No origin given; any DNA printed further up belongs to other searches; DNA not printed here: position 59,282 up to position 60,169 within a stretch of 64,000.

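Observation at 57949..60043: REP-like 25-mers bracket the orphan toxin cassette and flank a RAYT transposase in inverted orientation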

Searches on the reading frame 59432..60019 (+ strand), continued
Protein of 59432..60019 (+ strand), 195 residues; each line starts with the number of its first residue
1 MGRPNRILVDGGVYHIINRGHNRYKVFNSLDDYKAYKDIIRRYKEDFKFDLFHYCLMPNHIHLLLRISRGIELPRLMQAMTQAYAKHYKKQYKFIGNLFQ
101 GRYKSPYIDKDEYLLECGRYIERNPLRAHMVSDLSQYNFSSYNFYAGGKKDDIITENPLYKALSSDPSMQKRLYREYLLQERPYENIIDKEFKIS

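Call 82: fold_search(model_id=the predicted structure, library=pdb)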
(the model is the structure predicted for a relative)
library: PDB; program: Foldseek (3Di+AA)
matches with E <= 10: 1474; with E <= 0.001: 43
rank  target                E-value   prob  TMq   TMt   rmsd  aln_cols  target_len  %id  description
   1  4er8_A                5.2e-09  1.00  0.66  0.77   5.3       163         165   17  Structure of the REP associates tyrosine transposase bound to a REP hairpin (released 2012-08-15)
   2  2xm3_A                9.4e-07  1.00  0.45  0.67  10.7       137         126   21  Deinococcus radiodurans ISDra2 Transposase Left end DNA complex (released 2010-10-13)
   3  2a6m_B                1.1e-06  1.00  0.47  0.60  14.4       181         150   12  Crystal Structure of the ISHp608 Transposase (released 2005-10-25)
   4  2xma_B                1.3e-06  1.00  0.44  0.62  11.3       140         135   21  DEINOCOCCUS RADIODURANS ISDRA2 TRANSPOSASE RIGHT END DNA COMPLEX (released 2010-10-13)
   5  2xo6_D                1.7e-06  1.00  0.44  0.64   6.8       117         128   23  DEINOCOCCUS RADIODURANS ISDRA2 TRANSPOSASE Y132F MUTANT COMPLEXED WITH LEFT END RECOGNITION AND CLEAVAGE SITE (released 2010-10-13)
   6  2xma_A                1.8e-06  1.00  0.44  0.60  11.3       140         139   21  DEINOCOCCUS RADIODURANS ISDRA2 TRANSPOSASE RIGHT END DNA COMPLEX (released 2010-10-13)
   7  2xma_E                2.3e-06  1.00  0.43  0.57  12.5       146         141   20  DEINOCOCCUS RADIODURANS ISDRA2 TRANSPOSASE RIGHT END DNA COMPLEX (released 2010-10-13)
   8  2vjv_A                2.4e-06  1.00  0.46  0.69   5.5       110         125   15  Crystal structure of the IS608 transposase in complex with left end 26-mer DNA hairpin and a 6-mer DNA representing th (released 2008-02-19)
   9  2xm3_D                2.4e-06  1.00  0.44  0.65  11.5       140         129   21  Deinococcus radiodurans ISDra2 Transposase Left end DNA complex (released 2010-10-13)
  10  2xo6_A                3.3e-06  1.00  0.45  0.63  11.2       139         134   22  DEINOCOCCUS RADIODURANS ISDRA2 TRANSPOSASE Y132F MUTANT COMPLEXED WITH LEFT END RECOGNITION AND CLEAVAGE SITE (released 2010-10-13)
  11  2xm3_C                3.7e-06  1.00  0.44  0.65  10.9       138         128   21  Deinococcus radiodurans ISDra2 Transposase Left end DNA complex (released 2010-10-13)
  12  2xm3_B                4.6e-06  1.00  0.44  0.64   6.8       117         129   24  Deinococcus radiodurans ISDra2 Transposase Left end DNA complex (released 2010-10-13)
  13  2xqc_D                4.6e-06  1.00  0.44  0.63  12.4       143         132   21  DEINOCOCCUS RADIODURANS ISDRA2 TRANSPOSASE COMPLEXED WITH LEFT END RECOGNITION AND CLEAVAGE SITE AND ZN (released 2010-10-13)
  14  2f4f_A                1.1e-05  1.00  0.42  0.59  12.9       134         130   19  Crystal structure of IS200 transposase (released 2005-12-13)
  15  2a6m_A                1.3e-05  1.00  0.46  0.66   5.8       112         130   15  Crystal Structure of the ISHp608 Transposase (released 2005-10-25)
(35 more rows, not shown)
